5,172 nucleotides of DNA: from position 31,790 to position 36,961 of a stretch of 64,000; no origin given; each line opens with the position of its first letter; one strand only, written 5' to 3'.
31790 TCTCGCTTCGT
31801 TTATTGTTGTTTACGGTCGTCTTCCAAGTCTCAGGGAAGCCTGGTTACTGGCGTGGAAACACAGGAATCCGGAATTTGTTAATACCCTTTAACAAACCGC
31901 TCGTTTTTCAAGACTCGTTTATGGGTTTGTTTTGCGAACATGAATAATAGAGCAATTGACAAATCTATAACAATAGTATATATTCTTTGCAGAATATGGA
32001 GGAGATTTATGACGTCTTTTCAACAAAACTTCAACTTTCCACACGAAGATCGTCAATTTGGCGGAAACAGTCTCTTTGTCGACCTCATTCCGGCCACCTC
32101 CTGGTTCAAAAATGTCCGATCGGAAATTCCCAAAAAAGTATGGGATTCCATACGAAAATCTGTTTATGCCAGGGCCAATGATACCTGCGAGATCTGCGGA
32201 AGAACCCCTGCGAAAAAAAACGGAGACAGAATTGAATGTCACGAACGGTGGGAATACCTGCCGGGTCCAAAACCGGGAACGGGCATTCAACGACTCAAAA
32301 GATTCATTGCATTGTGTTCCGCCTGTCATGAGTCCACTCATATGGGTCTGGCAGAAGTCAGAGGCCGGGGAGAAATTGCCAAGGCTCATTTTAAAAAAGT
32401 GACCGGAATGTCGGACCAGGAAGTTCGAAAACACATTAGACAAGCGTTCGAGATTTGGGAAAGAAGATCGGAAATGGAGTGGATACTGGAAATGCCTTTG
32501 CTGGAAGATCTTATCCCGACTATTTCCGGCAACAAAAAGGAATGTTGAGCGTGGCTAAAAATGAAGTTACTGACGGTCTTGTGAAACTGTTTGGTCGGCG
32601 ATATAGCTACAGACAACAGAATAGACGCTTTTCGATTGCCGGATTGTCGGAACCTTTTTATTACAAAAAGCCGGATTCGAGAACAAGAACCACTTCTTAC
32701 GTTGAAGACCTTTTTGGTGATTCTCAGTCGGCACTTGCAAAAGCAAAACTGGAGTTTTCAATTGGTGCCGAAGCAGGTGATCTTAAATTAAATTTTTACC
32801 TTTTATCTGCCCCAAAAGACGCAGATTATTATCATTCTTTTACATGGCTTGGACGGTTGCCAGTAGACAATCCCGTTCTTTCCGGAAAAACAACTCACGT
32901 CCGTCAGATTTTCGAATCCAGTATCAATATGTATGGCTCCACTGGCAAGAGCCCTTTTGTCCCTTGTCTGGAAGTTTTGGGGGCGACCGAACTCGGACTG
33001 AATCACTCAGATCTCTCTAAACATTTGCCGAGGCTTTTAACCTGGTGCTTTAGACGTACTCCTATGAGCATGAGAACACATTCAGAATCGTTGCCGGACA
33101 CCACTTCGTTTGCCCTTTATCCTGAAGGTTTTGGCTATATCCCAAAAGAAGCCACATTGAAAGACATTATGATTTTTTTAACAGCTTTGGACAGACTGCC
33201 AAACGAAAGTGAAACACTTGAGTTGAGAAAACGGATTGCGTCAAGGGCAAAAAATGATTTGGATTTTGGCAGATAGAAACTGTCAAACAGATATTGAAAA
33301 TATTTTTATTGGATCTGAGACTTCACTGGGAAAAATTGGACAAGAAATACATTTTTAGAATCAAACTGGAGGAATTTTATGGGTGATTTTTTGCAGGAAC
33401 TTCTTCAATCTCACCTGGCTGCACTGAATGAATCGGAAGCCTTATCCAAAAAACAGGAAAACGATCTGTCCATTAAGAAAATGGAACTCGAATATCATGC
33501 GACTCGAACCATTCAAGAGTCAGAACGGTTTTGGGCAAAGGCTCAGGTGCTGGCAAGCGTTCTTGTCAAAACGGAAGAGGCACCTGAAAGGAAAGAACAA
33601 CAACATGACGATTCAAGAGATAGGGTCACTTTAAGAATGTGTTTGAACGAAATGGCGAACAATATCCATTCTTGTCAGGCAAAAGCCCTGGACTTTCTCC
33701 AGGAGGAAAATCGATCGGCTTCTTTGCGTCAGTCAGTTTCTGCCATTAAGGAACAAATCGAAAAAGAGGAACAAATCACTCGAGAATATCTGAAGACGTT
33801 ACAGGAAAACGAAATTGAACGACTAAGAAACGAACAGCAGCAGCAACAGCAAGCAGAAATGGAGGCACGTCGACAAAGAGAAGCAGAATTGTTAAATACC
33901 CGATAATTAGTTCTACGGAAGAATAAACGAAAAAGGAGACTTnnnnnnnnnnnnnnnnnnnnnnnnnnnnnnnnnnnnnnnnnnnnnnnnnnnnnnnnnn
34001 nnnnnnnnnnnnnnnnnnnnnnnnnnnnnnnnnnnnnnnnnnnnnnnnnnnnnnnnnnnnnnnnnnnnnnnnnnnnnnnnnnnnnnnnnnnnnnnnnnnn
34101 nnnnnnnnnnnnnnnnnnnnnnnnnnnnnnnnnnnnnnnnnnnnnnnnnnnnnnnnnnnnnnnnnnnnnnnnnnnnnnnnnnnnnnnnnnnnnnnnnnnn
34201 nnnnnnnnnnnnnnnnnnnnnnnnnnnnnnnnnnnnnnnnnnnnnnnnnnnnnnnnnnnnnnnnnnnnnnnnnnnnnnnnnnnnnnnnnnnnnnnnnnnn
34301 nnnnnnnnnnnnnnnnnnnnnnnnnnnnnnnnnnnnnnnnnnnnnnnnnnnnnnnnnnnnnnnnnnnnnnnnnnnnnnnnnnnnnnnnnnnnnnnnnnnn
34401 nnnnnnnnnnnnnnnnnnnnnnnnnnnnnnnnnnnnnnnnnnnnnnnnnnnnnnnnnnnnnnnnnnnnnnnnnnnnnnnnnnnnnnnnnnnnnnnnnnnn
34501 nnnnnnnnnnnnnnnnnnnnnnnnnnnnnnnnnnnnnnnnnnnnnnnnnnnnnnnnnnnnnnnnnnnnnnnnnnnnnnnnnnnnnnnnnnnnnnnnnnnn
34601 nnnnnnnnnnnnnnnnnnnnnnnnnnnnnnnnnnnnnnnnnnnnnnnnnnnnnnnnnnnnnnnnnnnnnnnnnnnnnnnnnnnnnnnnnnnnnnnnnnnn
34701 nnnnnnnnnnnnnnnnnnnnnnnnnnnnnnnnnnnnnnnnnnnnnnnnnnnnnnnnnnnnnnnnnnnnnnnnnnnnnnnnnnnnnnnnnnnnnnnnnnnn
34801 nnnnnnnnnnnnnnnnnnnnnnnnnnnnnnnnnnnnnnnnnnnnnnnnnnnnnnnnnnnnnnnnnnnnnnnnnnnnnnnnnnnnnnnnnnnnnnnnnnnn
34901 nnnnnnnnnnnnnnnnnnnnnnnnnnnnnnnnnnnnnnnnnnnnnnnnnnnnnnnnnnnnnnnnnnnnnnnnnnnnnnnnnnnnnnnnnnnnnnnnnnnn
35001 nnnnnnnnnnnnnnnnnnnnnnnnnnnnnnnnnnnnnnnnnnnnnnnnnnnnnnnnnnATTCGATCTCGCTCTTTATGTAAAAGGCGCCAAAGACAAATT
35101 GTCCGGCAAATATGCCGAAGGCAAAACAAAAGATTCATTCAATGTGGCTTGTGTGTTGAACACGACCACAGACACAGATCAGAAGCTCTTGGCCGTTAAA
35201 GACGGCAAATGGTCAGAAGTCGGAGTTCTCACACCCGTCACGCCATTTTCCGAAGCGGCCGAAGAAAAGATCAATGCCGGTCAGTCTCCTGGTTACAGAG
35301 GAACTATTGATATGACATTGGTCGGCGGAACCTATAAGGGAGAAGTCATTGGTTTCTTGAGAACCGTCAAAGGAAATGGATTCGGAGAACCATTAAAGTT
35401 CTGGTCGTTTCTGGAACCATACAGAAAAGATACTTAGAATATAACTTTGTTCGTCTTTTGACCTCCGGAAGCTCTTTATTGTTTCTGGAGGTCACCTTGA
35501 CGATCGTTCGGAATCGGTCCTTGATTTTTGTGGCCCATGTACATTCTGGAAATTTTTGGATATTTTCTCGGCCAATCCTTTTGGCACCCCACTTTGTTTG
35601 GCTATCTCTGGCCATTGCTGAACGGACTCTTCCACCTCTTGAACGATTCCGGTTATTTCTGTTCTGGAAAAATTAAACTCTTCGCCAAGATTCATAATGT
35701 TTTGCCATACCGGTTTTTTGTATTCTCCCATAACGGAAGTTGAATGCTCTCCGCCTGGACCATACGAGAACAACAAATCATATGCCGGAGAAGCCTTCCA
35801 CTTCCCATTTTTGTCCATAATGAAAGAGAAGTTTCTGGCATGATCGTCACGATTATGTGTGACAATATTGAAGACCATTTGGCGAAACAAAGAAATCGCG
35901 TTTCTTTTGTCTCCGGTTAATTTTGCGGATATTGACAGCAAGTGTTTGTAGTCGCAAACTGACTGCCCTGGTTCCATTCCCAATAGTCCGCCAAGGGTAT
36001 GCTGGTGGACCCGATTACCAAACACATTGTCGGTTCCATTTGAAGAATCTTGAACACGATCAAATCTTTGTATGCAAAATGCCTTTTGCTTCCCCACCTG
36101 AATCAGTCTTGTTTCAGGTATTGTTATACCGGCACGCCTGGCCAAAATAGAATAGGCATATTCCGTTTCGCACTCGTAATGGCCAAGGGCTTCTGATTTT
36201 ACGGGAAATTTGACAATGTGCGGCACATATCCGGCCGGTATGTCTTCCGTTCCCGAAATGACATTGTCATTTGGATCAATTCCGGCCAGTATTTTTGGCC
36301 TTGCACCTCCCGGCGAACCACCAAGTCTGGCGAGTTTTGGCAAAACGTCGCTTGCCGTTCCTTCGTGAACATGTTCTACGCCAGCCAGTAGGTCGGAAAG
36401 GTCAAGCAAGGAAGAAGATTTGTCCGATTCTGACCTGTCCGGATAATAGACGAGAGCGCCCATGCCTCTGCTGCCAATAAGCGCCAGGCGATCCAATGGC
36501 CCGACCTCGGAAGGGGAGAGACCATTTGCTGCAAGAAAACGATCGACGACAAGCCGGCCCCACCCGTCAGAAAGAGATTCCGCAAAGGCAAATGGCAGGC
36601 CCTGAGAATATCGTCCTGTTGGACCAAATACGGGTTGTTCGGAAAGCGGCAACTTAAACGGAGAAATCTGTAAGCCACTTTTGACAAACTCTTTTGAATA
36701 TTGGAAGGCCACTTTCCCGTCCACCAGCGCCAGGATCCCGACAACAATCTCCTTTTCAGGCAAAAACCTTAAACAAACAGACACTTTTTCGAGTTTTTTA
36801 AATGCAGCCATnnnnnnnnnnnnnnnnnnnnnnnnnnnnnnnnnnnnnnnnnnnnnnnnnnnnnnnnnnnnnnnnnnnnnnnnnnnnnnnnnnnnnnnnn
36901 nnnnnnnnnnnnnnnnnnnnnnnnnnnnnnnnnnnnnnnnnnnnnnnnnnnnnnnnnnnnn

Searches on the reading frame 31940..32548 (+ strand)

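Call 27: search_protein_families(library=pfam, max_evalue=0.01, proteins=[window:31940-32548:+])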
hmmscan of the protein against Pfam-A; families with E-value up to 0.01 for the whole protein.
window:31940-32548:+ (202 aa): 0 families

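Call 29: search_protein_families(library=phrogs, max_evalue=0.001, proteins=[window:31940-32548:+])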
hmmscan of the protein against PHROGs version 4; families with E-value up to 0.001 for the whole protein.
window:31940-32548:+ (202 aa): 9 families
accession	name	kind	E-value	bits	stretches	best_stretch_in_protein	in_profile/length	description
phrog_5200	-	DNA, RNA and nucleotide metabolism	1.7e-42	146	1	45-191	5-143/154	HNH endonuclease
phrog_119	-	DNA, RNA and nucleotide metabolism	7.2e-08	32.7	1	57-161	180-283/443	HNH endonuclease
phrog_8446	-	DNA, RNA and nucleotide metabolism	1.9e-05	25.4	1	67-137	127-199/211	HNH endonuclease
phrog_15103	-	unknown function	2e-05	25.2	1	69-148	192-269/280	-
phrog_1271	-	DNA, RNA and nucleotide metabolism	0.00016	22.2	1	64-142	250-324/361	HNH endonuclease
phrog_144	-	DNA, RNA and nucleotide metabolism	0.00031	21.5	0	66-155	70-154/175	HNH endonuclease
phrog_589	-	DNA, RNA and nucleotide metabolism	0.00031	21.5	0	66-156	77-161/179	HNH endonuclease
phrog_740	-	DNA, RNA and nucleotide metabolism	0.00049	20.2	1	70-138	28-89/332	HNH endonuclease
phrog_8048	-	DNA, RNA and nucleotide metabolism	0.00087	19.6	0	67-137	163-229/273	HNH endonuclease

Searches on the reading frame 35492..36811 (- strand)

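Call 8: search_protein_families(library=pfam, proteins=[window:35492-36811:-])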
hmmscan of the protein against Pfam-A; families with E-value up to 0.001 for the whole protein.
window:35492-36811:- (439 aa): 2 families
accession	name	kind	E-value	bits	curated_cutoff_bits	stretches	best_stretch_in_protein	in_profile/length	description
PF07804.18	HipA_C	-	4.4e-47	160.9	30.5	1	166-400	2-213/213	HipA-like C-terminal domain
PF13657.11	Couple_hipA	-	4.1e-13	50.1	22.5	1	22-122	8-98/99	HipA N-terminal domain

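Call 106: search_protein_families(library=ncbifam, max_evalue=0.001, proteins=[P0002, window:35492-36811:-])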
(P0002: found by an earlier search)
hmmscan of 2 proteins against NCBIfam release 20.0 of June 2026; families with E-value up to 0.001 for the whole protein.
P0002 (757 aa): 13 families
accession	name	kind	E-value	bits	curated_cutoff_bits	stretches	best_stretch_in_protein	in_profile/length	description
NF008137.0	PRK10885.1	equivalog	3e-133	444.6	451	1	336-747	2-406/409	multifunctional CCA addition/repair protein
NF009813.0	PRK13298.1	equivalog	1.8e-81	274.2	606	1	337-747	3-409/417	tRNA CCA-pyrophosphorylase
NF009812.0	PRK13297.1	equivalog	1.4e-60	205.4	624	1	333-550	10-225/364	tRNA CCA-pyrophosphorylase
NF009811.0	PRK13296.1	equivalog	8.8e-52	176.1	469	1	338-546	4-210/360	CCA tRNA nucleotidyltransferase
TIGR02692.1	tRNA_CCA_actino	equivalog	1.8e-31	109.3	438.8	1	322-598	15-298/466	CCA tRNA nucleotidyltransferase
NF009814.0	PRK13299.1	equivalog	4.5e-27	95.1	290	1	339-546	25-230/396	CCA tRNA nucleotidyltransferase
TIGR01942.1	pcnB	subfamily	4.9e-17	61.9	305.65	1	339-552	34-250/425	polynucleotide adenylyltransferase PcnB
NF041569.1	A-tRNAntase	equivalog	1.7e-14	53.1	1440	1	322-545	467-696/880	A-adding tRNA nucleotidyltransferase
NF008634.1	PRK11623.1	equivalog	1e-11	44.1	702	1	337-519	63-258/469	polynucleotide adenylyltransferase PcnB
NF002895.0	PRK03381.1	equivalog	6.9e-07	27.7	631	1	529-670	390-529/782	[protein-PII] uridylyltransferase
TIGR01693.1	UTase_glnD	equivalog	7.9e-06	24.4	519.4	1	457-647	329-525/850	[protein-PII] uridylyltransferase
NF001265.0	PRK00227.1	equivalog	7.8e-05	21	799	1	534-708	354-517/693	[protein-PII] uridylyltransferase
NF003467.0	PRK05092.1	equivalog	0.00095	17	959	0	582-662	542-618/940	[protein-PII] uridylyltransferase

window:35492-36811:- (439 aa): 1 family
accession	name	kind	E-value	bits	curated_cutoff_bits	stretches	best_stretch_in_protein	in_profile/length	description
NF007297.0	PRK09775.1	equivalog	2.7e-07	29.7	401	1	219-347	252-370/446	type II toxin-antitoxin system HipA family toxin YjjJ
